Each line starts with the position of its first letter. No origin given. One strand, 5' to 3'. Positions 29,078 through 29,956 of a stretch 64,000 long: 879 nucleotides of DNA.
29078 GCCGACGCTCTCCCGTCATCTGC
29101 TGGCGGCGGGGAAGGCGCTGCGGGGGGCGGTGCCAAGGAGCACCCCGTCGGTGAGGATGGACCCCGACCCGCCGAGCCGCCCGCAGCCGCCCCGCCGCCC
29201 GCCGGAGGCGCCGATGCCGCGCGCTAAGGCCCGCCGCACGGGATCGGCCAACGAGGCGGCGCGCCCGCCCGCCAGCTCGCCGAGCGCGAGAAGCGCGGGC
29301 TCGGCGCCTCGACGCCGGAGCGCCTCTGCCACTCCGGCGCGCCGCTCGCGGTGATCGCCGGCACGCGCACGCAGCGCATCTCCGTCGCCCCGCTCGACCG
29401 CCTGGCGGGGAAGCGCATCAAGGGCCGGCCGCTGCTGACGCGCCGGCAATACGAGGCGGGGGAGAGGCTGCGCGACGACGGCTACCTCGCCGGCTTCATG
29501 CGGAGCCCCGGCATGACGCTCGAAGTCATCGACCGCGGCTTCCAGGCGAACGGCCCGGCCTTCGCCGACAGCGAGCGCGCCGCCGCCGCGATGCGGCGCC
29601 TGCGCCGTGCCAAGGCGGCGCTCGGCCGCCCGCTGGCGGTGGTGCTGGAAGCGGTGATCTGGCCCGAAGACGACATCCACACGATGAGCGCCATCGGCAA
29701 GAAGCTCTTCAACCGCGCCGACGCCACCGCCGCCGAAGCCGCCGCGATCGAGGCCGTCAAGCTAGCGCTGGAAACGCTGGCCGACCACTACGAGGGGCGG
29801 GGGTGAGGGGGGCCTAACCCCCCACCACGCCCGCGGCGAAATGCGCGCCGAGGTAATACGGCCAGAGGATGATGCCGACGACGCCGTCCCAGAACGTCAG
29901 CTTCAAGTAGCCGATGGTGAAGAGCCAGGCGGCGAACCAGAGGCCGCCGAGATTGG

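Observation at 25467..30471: Degraded prophage-like replication module: XRE repressor with palindromic operators, 45-bp tandem repeats, DnaA_C-domain protein and DUF1376 protein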

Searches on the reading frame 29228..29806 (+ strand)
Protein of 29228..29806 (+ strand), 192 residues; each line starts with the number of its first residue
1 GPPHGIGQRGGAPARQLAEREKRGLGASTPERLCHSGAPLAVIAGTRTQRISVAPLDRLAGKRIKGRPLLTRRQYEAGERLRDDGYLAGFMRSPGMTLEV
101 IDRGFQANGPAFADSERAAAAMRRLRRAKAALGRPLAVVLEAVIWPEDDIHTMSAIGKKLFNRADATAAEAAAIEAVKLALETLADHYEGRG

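Call 16: search_solved_structures(query=window:29228-29806:+, max_evalue=1, show_alignments=2)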
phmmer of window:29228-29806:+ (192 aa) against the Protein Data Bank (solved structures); distinct sequences matched with E-value up to 1: 2.
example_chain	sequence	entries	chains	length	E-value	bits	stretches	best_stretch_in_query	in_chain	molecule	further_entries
7rty_A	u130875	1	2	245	0.43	13.6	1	109-185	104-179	PsfC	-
9p9h_CE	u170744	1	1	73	0.77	12.8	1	117-156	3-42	Coiled-coil domain-containing protein 124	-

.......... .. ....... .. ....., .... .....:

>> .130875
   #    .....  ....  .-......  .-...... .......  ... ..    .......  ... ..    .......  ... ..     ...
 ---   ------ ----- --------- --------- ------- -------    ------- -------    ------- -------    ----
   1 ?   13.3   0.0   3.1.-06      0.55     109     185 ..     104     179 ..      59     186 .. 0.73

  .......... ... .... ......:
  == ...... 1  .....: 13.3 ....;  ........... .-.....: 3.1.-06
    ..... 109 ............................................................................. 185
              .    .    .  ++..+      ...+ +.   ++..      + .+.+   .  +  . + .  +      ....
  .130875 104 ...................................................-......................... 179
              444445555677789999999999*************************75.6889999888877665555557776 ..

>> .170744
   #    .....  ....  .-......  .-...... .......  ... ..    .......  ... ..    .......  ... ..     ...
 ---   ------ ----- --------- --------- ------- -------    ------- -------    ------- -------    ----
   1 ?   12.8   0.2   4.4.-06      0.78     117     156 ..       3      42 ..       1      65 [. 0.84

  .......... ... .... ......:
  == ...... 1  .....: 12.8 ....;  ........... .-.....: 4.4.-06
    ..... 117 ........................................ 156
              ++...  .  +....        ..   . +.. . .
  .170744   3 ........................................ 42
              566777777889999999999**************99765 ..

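Call 18: find_homologous_proteins(query=window:29228-29806:+, max_evalue=0.001)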
Query window:29228-29806:+ (192 aa): 3 proteins with E <= 0.001 among 7693 candidates.
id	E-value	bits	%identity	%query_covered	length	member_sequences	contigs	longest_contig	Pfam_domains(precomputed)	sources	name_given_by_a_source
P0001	1.9e-88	313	99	79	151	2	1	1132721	PF20057.5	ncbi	ncbi:MAG: DUF6456 domain-containing protein [Bauldia sp.]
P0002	7.1e-84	298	80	90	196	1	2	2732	PF20057.5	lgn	-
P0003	5.9e-77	276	74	92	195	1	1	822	PF20057.5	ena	-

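Call 20: find_encoding_contigs(protein=P0001, flank=10000, max_places=4)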
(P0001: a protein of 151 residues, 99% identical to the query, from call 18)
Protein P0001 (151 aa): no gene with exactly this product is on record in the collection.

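Call 21: find_encoding_contigs(protein=P0002, flank=10000, max_places=4)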
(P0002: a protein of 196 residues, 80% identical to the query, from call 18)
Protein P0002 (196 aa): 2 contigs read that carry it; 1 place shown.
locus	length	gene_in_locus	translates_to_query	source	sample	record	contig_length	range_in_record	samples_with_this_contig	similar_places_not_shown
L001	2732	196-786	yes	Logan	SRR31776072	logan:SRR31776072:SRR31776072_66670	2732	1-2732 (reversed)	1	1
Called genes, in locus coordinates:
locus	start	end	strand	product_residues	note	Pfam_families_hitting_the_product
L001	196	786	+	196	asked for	PF20057:DUF6456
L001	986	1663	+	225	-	-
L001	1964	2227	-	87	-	-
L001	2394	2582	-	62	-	-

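Call 22: search_protein_families(library=ncbifam, proteins=[P0002], max_evalue=0.01)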
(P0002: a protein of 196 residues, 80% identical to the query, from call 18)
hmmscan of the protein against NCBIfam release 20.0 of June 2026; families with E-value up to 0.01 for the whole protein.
P0002 (196 aa): 0 families

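Call 23: search_protein_families(library=phrogs, proteins=[P0002], max_evalue=0.01)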
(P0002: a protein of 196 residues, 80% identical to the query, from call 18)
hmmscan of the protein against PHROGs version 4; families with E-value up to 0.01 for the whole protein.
P0002 (196 aa): 1 family
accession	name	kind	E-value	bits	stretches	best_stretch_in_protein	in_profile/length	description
phrog_16492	-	unknown function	0.0023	18.7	1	118-194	99-171/177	-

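Call 26: search_dna_similar(query=P0002, collection=phages, mode=protein, max_evalue=0.01, max_rows=25)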
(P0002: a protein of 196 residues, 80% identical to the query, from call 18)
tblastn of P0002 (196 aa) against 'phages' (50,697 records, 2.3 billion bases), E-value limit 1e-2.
No match.

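Call 44: search_protein_representatives(alignment_id=A1)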
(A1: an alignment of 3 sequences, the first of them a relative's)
Query: 3 sequences, 196 profile positions. Proteins with E-value up to 0.001 (for the whole library): 131; up to 1e-10: 30; up to 1e-30: 2. The best 131 are listed.
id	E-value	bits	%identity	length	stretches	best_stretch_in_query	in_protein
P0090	1.4e-50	188.0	-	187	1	15-194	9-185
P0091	7.2e-33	130.2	-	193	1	10-195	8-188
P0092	3.0e-30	121.6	-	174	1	17-193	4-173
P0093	1.1e-28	116.5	-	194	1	13-195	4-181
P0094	6.1e-25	104.3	-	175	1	19-192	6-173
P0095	3.5e-23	98.5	-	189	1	15-195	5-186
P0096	1.5e-22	96.5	-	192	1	13-193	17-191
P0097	1.1e-21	93.7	-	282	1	10-192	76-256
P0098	3.8e-19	85.4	-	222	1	17-192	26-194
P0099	3.4e-17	79.0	-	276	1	15-192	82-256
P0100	1.7e-15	73.5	-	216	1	5-195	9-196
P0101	4.1e-15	72.2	-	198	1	4-196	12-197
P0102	1.8e-14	70.1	-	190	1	14-194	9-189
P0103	2.5e-14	69.6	-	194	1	19-195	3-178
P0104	5.0e-14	68.7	-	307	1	31-192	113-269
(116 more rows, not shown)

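Call 48: find_related_loci(query=A3, collection=genome_contigs, flank=10000)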
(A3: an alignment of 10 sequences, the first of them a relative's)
Query A3 (196 aa) in genome_contigs; peptide patterns used: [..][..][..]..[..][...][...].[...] (x = any residue, [..] = any of these).
253 stretches matched a pattern; 71 encode a relative of the query (tblastn E <= 1e-3); 71 distinct loci.
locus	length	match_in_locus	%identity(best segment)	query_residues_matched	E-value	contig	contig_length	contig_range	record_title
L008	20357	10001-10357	38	66-192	2e-10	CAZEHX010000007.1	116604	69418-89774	MAG TPA_asm: uncultured Parvibaculaceae bacterium isolate binchicken_co47_155 genome assembly, contig: NODE_80_length_11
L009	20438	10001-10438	36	39-192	6e-9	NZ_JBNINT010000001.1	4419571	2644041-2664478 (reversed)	Pannonibacter phragmitetus strain 905_3 contig_1, whole genome shotgun sequence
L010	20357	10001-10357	37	66-192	4e-8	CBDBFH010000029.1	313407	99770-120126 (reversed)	MAG: Alphaproteobacteria bacterium isolate b1a87780-9be3-4e49-b63c-77818bb0d9bd genome assembly, contig: contig_29, whol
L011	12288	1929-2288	36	66-192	4e-8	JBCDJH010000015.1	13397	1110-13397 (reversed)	MAG: Pseudomonadota bacterium isolate P01_H01_bin.30 k141_1179266_length_13397_cov_15.3267, whole genome shotgun sequenc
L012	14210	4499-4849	38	69-192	6e-8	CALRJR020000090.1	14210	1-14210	MAG: Prosthecochloris vibrioformis isolate JJ-DHS1A4C2-339-2-m1-bin232 genome assembly, contig: JJ-OR15-03-C598, whole g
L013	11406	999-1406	35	50-192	2e-7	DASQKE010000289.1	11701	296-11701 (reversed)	MAG TPA_asm: Allosphingosinicella sp. isolate SMAG_U11904 k141_3801416, whole genome shotgun sequence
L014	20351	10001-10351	37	69-192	1e-7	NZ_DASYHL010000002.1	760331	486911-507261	MAG: Sphingomonas sp. isolate SMAG_U4239 k141_38255, whole genome shotgun sequence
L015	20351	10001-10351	36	69-192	2e-7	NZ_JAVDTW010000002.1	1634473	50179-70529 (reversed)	Sphingomonas sp. BE123 Ga0454517_02, whole genome shotgun sequence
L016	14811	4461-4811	35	69-192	2e-7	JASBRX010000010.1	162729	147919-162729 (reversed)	MAG: Sphingomonas bacterium isolate BWSM_12 k141_2007324, whole genome shotgun sequence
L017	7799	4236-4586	35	69-192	2e-7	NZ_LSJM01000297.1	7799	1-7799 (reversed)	Sphingomonas sp. CCH9-E2 CCH9-E2_contig318, whole genome shotgun sequence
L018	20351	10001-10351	35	69-192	2e-7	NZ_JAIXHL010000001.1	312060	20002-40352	MAG: Sphingomonas sp. isolate bin06 ROSE_m_32_bin6_000008, whole genome shotgun sequence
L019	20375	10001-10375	36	55-192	2e-7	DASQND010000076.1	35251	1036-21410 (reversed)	MAG TPA_asm: Allosphingosinicella sp. isolate SMAG_U10767 k141_319394, whole genome shotgun sequence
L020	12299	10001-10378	34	55-192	3e-7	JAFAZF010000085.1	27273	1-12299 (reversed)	MAG: Sphingomonadaceae bacterium isolate CP_BM_RX_R8_34 BM_RX_R8_k147_1770044, whole genome shotgun sequence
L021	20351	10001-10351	35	69-192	4e-7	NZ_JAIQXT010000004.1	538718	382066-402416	Sphingomonas sp. R647 scaffold4, whole genome shotgun sequence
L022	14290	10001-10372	33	55-192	5e-7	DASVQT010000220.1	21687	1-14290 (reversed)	MAG TPA_asm: Allosphingosinicella sp. isolate SMAG_U3215 k141_267787, whole genome shotgun sequence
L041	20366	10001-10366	34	66-192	2e-5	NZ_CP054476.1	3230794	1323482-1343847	Methyloligella sp. GL2 chromosome, complete genome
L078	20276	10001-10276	34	58-144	7e-4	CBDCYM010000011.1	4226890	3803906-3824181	MAG: Methyloligellaceae bacterium isolate 73a628f4-929f-4442-8e4f-64c1ab0d76f4 genome assembly, contig: chromosome_2, wh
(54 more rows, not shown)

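Call 50: find_encoding_contigs(protein=P0090, flank=10000, max_places=4)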
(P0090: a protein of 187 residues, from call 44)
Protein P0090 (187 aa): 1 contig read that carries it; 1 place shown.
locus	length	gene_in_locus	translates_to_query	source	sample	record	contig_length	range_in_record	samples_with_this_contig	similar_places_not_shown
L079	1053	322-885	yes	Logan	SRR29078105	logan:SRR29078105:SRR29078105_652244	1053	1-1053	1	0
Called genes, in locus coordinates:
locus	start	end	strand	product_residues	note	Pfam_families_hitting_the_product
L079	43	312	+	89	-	-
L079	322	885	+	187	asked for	PF20057:DUF6456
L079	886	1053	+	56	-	?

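Call 51: find_encoding_contigs(protein=P0003, flank=10000, max_places=4)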
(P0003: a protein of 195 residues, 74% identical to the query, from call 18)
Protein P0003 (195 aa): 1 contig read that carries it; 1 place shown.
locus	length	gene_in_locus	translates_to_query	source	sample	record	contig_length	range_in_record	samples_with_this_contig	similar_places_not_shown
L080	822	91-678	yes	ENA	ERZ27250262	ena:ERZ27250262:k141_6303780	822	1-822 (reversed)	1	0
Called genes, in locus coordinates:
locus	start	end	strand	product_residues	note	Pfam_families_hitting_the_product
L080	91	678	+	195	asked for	PF20057:DUF6456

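Call 52: search_protein_families(library=pfam, proteins=[L001:986-1663:+], max_evalue=0.05)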
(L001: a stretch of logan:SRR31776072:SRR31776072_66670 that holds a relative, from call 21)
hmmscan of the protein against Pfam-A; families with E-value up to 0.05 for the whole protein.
L001:986-1663:+ (225 aa): 0 families

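Call 72: find_related_loci(query=A3, collection=viral_contigs, flank=10000)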
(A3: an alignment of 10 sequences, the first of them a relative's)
Query A3 (196 aa) in viral_contigs; peptide patterns used: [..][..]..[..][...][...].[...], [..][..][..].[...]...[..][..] (x = any residue, [..] = any of these).
40 stretches matched a pattern; 1 encode a relative of the query (tblastn E <= 1e-3); 1 distinct loci.
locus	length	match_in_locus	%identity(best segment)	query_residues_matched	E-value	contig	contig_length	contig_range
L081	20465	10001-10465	36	31-192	6e-21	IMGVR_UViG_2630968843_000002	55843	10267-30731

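Call 75: search_protein_families(library=pfam, proteins=[L081:5727-6398:+, L081:6486-8132:+, L081:7973-8740:+, L081:8737-9621:+, L081:9884-10552:+, L081:10893-11219:+, L081:11152-12387:+, L081:12384-13898:+, L081:15243-16262:+], max_evalue=0.01)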
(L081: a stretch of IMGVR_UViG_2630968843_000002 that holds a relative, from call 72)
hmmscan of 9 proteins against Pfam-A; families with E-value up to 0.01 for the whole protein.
L081:5727-6398:+ (223 aa): 1 family
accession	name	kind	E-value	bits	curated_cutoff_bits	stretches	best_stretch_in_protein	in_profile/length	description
PF05063.20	MT-A70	-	3.2e-27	96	23.9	1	41-207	1-172/172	MT-A70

L081:6486-8132:+ (548 aa): 3 families
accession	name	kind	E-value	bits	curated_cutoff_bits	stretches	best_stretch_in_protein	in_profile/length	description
PF03796.21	DnaB_C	-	2.1e-91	306.3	27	1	256-536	1-255/255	DnaB-like helicase C terminal domain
PF00772.26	DnaB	-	8.9e-22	77.5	23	1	78-168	1-92/103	DnaB-like helicase N terminal domain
PF13481.12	AAA_25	-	8e-12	45.6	27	1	257-441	15-190/195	AAA domain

L081:7973-8740:+ (255 aa): 2 families
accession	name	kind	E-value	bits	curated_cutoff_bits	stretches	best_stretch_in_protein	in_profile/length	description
PF18741.7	MTES_1575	-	4e-11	43.3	38.2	1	133-214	15-92/96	REase_MTES_1575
PF04480.18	DUF559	-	0.00045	20.5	20.6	1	137-214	38-104/109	Protein of unknown function (DUF559)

L081:8737-9621:+ (294 aa): 2 families
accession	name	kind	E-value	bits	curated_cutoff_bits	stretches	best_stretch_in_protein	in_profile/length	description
PF09681.16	Phage_rep_org_N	-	0.00057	20.3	23.3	1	30-98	29-98/121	N-terminal phage replisome organiser (Phage_rep_org_N)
PF07120.17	DUF1376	-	0.0022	18.8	30.1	1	5-98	1-83/86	Protein of unknown function (DUF1376)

L081:9884-10552:+ (222 aa): 1 family
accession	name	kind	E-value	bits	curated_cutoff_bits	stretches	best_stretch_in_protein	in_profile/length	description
PF20057.4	DUF6456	-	2.5e-09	37.7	26.3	1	75-195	23-135/136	Domain of unknown function (DUF6456)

L081:10893-11219:+ (108 aa): 0 families

L081:11152-12387:+ (411 aa): 2 families
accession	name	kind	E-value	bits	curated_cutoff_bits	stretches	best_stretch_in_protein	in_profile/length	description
PF04466.19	Terminase_3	-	9.5e-36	123.7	23.2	1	27-215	6-200/201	Phage terminase large subunit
PF17288.8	Terminase_3C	-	2.4e-20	73.9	26.7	1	247-393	1-154/155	Terminase RNAseH like domain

L081:12384-13898:+ (504 aa): 1 family
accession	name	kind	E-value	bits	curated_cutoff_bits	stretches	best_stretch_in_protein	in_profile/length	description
PF13264.11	DUF4055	-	2.3e-19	70.3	25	1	275-420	1-140/140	Domain of unknown function (DUF4055)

L081:15243-16262:+ (339 aa): 5 families
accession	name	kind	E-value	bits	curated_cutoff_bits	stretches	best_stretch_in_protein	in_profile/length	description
PF08242.18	Methyltransf_12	-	1.3e-09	39.1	30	1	72-161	2-92/98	Methyltransferase domain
PF13649.12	Methyltransf_25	-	1.5e-07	32.5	27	1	70-159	1-91/97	Methyltransferase domain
PF08241.18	Methyltransf_11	-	3.8e-07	31.1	21.2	1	72-158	2-84/95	Methyltransferase domain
PF13489.12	Methyltransf_23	-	2.1e-06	28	27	1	57-171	12-121/164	Methyltransferase domain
PF13847.12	Methyltransf_31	-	4.8e-06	26.8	27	1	69-154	6-94/145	Methyltransferase domain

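Call 76: search_protein_families(library=ncbifam, proteins=[L078:9172-9579:+, L009:9267-9686:+, L041:9189-9617:+, L078:9584-10492:+, L009:9683-10519:+], max_evalue=0.001)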
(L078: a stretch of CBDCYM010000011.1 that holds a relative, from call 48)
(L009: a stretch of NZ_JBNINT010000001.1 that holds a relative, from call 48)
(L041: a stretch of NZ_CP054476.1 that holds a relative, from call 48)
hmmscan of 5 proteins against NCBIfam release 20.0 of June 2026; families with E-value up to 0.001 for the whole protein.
L078:9172-9579:+ (135 aa): 6 families
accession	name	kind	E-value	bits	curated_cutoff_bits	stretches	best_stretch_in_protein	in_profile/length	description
NF004686.0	PRK06030.1-1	equivalog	2.3e-22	79.5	148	1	26-122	45-141/151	hypothetical protein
NF004688.0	PRK06030.1-3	equivalog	3.1e-19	69.3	136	1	36-122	26-112/123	hypothetical protein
NF004687.0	PRK06030.1-2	equivalog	1.6e-17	64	181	1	50-120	55-126/140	hypothetical protein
TIGR00362.1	DnaA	equivalog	2.2e-17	63.3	343.9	1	34-117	349-433/437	chromosomal replication initiator protein DnaA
NF001154.0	PRK00149.3-3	equivalog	2.7e-10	39.8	410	1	34-123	369-460/462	chromosomal replication initiator protein DnaA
NF009087.0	PRK12422.1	equivalog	5.3e-07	29.2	657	1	34-103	355-423/455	chromosomal replication initiator protein DnaA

L009:9267-9686:+ (139 aa): 6 families
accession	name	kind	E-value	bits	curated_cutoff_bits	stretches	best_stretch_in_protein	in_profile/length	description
NF004686.0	PRK06030.1-1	equivalog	2.5e-17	63.1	148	1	29-133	47-150/151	hypothetical protein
NF004687.0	PRK06030.1-2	equivalog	8.3e-17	61.7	181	1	28-130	31-134/140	hypothetical protein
NF004688.0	PRK06030.1-3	equivalog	1.7e-13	50.7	136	1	37-121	25-109/123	hypothetical protein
TIGR00362.1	DnaA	equivalog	7e-12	45.1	343.9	1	35-108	348-421/437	chromosomal replication initiator protein DnaA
NF009087.0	PRK12422.1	equivalog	5.1e-08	32.5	657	1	41-111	360-429/455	chromosomal replication initiator protein DnaA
NF001154.0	PRK00149.3-3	equivalog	2.4e-07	30.1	410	1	37-121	371-456/462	chromosomal replication initiator protein DnaA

L041:9189-9617:+ (142 aa): 6 families
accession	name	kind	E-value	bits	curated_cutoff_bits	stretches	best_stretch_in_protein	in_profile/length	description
NF004688.0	PRK06030.1-3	equivalog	9.7e-19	67.6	136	1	45-128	28-111/123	hypothetical protein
NF004686.0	PRK06030.1-1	equivalog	1.1e-18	67.6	148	1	47-130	59-142/151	hypothetical protein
NF004687.0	PRK06030.1-2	equivalog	2e-18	67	181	1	69-132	68-131/140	hypothetical protein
TIGR00362.1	DnaA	equivalog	2.8e-14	53.1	343.9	1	45-123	353-432/437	chromosomal replication initiator protein DnaA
NF001154.0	PRK00149.3-3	equivalog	2.8e-07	29.9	410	1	46-129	374-459/462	chromosomal replication initiator protein DnaA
NF009087.0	PRK12422.1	equivalog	1.1e-05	24.8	657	1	66-119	379-432/455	chromosomal replication initiator protein DnaA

L078:9584-10492:+ (302 aa): 0 families

L009:9683-10519:+ (279 aa): 0 families

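Call 77: predict_structure(alignment_id=A2)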
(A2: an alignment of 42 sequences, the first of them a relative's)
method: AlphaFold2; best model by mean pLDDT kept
length: 196 residues; sequences in the alignment: 42
mean_pLDDT: 80.0   pTM: 0.65
mean pLDDT of the five models: 80.0, 78.3, 78.3, 78.0, 77.9
residues with pLDDT >= 90: 98; 70-90: 35; 50-70: 41; < 50: 22
segments of 3 or more residues with pLDDT < 50: 43-47, 98-102, 107-112
pLDDT, mean of each block of 10 residues (from residue 1): 60 78 76 56 50 67 96 98 95 68 49 57 94 98 94 87 96 97 98 91
secondary structure, 60 per line:
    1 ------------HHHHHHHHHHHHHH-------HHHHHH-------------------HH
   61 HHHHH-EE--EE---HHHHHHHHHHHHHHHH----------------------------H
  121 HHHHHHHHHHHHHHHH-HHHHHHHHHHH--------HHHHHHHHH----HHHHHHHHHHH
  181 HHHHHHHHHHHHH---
elements in order: H13-26 H34-39 H59-65 H76-91 H120-136 H138-148 H157-165 H170-193
